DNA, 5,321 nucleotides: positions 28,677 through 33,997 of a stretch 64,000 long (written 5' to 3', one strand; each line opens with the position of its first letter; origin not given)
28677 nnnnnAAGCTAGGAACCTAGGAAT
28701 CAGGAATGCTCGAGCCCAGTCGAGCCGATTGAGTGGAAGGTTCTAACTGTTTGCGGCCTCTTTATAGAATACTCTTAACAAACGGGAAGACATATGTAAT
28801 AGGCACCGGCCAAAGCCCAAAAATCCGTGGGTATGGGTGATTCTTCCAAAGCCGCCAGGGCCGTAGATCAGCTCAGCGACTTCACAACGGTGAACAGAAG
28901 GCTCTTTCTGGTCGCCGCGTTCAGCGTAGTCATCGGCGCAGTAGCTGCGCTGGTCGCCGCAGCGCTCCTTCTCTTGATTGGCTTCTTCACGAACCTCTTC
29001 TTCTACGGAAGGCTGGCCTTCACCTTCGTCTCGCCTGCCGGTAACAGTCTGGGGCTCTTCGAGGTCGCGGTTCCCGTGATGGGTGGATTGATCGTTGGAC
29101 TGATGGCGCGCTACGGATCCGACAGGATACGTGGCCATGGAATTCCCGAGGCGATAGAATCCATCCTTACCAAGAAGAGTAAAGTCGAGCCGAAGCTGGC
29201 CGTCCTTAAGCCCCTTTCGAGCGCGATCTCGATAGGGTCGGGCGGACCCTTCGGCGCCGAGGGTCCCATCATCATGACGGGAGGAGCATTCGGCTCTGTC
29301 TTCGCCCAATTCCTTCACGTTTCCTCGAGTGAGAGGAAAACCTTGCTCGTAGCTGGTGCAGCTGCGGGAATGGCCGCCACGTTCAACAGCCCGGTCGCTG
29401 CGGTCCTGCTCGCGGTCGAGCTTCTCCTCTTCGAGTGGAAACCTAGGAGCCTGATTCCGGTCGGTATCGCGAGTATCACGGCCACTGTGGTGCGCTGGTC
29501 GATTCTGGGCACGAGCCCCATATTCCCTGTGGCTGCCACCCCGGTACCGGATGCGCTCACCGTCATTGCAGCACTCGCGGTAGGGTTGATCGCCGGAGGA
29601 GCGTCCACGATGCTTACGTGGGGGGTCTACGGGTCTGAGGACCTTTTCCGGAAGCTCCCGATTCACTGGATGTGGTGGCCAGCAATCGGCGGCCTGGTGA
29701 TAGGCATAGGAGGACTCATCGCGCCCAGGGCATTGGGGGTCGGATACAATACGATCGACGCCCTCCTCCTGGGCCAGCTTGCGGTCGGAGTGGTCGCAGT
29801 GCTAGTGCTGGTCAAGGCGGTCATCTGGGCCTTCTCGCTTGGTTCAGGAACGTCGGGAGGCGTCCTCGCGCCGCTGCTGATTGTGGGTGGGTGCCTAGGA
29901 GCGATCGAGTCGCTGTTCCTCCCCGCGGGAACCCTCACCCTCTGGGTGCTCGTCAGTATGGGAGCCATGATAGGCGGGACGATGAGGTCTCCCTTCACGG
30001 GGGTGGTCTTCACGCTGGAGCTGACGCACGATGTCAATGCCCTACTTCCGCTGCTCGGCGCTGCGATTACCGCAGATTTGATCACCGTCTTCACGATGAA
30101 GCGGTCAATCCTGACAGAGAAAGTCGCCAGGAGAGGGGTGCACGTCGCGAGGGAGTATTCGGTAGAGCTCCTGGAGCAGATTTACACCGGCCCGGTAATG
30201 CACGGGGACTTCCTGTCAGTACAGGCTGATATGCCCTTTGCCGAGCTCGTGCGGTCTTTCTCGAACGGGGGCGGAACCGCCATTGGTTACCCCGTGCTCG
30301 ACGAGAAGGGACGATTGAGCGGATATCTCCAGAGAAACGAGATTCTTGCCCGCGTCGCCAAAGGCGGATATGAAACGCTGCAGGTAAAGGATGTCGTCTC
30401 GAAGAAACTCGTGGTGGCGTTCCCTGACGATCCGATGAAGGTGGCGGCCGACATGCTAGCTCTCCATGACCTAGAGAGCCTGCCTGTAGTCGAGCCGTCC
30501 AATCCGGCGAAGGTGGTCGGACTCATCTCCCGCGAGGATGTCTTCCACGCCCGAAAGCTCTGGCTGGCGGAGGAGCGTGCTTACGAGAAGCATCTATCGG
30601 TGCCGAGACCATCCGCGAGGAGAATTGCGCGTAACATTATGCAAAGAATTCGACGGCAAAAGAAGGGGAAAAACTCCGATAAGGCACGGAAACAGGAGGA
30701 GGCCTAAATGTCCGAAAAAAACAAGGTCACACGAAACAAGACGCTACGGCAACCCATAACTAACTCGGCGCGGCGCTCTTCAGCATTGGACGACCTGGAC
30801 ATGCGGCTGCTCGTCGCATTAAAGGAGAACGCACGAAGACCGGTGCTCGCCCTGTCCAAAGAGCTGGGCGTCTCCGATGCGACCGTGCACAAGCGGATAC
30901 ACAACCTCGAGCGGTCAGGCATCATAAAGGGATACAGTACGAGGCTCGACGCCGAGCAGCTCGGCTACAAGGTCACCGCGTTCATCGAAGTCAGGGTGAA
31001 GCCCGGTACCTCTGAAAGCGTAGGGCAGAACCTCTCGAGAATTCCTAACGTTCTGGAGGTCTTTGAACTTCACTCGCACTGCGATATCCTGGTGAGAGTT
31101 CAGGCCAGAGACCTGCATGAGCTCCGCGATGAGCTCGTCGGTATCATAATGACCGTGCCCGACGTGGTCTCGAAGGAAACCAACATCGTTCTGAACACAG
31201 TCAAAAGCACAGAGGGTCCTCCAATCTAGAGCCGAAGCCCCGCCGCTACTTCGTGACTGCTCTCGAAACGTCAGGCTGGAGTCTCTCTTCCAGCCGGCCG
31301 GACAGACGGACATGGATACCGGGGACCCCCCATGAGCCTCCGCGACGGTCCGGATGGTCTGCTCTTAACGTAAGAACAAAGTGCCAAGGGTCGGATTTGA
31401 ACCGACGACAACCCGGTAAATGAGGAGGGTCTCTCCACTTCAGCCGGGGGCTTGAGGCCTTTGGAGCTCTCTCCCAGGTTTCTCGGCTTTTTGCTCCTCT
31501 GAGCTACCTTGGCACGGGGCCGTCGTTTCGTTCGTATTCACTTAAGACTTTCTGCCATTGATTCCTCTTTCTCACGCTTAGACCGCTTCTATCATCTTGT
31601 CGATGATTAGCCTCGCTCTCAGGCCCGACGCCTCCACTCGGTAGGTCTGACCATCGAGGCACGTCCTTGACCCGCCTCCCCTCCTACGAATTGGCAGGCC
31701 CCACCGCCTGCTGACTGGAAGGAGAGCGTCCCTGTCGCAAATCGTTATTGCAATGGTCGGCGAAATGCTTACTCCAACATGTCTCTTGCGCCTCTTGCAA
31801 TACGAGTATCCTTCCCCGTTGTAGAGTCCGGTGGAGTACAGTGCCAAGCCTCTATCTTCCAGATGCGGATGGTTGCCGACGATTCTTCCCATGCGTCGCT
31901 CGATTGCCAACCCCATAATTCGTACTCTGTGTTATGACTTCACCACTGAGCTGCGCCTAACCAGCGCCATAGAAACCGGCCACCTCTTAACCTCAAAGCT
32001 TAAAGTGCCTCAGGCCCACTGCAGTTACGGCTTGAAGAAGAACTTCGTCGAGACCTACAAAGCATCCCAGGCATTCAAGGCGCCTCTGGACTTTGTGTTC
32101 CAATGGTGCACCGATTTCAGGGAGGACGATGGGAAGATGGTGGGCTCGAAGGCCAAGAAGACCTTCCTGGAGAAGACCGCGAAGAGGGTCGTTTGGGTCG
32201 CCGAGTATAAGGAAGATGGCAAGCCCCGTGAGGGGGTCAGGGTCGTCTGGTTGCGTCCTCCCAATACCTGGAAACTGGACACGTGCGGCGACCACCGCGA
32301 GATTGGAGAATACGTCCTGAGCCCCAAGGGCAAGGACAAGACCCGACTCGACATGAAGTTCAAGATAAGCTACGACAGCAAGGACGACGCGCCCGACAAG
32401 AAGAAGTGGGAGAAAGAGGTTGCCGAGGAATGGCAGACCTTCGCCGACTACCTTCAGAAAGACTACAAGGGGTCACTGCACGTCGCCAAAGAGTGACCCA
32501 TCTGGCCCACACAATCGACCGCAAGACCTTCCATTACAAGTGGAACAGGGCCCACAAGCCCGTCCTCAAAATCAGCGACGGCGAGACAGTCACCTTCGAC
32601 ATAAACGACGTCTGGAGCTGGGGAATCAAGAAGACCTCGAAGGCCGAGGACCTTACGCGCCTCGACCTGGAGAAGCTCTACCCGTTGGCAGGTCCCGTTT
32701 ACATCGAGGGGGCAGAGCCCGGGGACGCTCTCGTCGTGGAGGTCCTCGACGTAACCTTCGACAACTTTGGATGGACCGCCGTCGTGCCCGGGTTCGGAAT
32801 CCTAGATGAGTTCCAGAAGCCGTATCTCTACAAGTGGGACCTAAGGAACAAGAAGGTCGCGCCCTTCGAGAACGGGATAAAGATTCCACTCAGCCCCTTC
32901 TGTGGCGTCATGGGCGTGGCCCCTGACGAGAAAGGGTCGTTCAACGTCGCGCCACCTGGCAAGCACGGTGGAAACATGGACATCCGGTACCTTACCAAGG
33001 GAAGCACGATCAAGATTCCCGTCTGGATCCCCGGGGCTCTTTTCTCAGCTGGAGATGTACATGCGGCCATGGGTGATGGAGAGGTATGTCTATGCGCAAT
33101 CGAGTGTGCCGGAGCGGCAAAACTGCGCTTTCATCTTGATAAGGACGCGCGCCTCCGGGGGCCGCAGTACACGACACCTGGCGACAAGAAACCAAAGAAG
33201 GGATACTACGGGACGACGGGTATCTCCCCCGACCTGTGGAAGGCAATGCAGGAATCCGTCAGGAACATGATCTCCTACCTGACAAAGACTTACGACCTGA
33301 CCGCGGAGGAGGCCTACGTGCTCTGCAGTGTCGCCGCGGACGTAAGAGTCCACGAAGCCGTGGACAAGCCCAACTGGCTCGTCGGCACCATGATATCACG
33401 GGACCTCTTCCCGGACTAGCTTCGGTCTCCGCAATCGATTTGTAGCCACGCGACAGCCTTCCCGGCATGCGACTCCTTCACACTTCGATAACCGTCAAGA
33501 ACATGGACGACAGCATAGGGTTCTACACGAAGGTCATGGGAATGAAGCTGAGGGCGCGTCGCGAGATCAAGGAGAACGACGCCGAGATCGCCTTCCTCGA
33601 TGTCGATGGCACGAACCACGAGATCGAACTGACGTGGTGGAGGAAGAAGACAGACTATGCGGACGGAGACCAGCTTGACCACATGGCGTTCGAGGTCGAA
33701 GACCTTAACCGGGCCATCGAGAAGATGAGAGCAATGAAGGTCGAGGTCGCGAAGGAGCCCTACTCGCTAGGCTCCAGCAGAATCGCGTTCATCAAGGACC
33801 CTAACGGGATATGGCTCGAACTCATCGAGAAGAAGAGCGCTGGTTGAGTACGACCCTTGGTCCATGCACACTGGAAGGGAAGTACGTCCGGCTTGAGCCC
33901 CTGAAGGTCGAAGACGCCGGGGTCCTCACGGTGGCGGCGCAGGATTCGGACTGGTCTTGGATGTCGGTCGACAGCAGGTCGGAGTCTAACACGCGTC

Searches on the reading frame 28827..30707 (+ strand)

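Call 3: search_protein_families(library=pfam, proteins=[window:28827-30707:+], max_evalue=0.01)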
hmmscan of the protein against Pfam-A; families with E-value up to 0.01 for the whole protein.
window:28827-30707:+ (626 aa): 2 families
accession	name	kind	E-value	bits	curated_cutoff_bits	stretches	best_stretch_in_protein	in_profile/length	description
PF00654.25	Voltage_CLC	-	3.4e-77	260.4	24.8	1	86-419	1-344/346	Voltage gated chloride channel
PF00571.33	CBS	-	4.5e-16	59.4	24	2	520-575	1-54/57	CBS domain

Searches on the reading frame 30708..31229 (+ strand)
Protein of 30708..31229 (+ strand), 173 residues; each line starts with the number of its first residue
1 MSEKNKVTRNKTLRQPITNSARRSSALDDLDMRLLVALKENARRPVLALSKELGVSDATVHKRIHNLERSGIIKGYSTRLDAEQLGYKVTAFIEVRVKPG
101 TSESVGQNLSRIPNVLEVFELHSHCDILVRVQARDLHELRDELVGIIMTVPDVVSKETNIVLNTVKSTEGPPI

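Call 50: search_protein_families(library=pfam, proteins=[window:30708-31229:+], max_evalue=0.001)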
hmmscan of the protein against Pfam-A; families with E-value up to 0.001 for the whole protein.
window:30708-31229:+ (173 aa): 7 families
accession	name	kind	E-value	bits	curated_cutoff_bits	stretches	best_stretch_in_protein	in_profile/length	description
PF13404.12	HTH_AsnC-type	-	3.9e-13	49.4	27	1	27-68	1-42/42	AsnC-type helix-turn-helix domain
PF01037.27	AsnC_trans_reg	-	2.6e-11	43.7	25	1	93-164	1-73/73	Lrp/AsnC ligand binding domain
PF13412.12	HTH_24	-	1.2e-10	41.3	21.9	1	27-74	1-48/48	Winged helix-turn-helix DNA-binding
PF12840.13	HTH_20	-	1e-05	25.9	27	1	32-74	7-49/51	Helix-turn-helix domain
PF08279.18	HTH_11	-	2.9e-05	24.3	25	1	47-87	19-54/55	HTH domain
PF22482.2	AsnC_trans_reg_3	-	0.00031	21.3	24.4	1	103-168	25-89/95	PF0864 C-terminal dimeric alpha+beta barrel domain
PF12802.13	MarR_2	-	0.00091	19.8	27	0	28-74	4-51/61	MarR family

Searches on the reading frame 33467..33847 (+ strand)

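Call 50: search_protein_families(library=pfam, proteins=[window:33467-33847:+], max_evalue=0.001)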
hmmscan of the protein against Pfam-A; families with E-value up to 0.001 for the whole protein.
window:33467-33847:+ (126 aa): 3 families
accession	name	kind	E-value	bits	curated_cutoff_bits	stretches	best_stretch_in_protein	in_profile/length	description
PF00903.31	Glyoxalase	-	4.6e-21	75.9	20.6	1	2-119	1-121/121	Glyoxalase/Bleomycin resistance protein/Dioxygenase superfamily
PF13669.12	Glyoxalase_4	-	1.1e-12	48.6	27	1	5-108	2-109/109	Glyoxalase/Bleomycin resistance protein/Dioxygenase superfamily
PF12681.13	Glyoxalase_2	-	0.00021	21.6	30.1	1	8-120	6-114/118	Glyoxalase-like domain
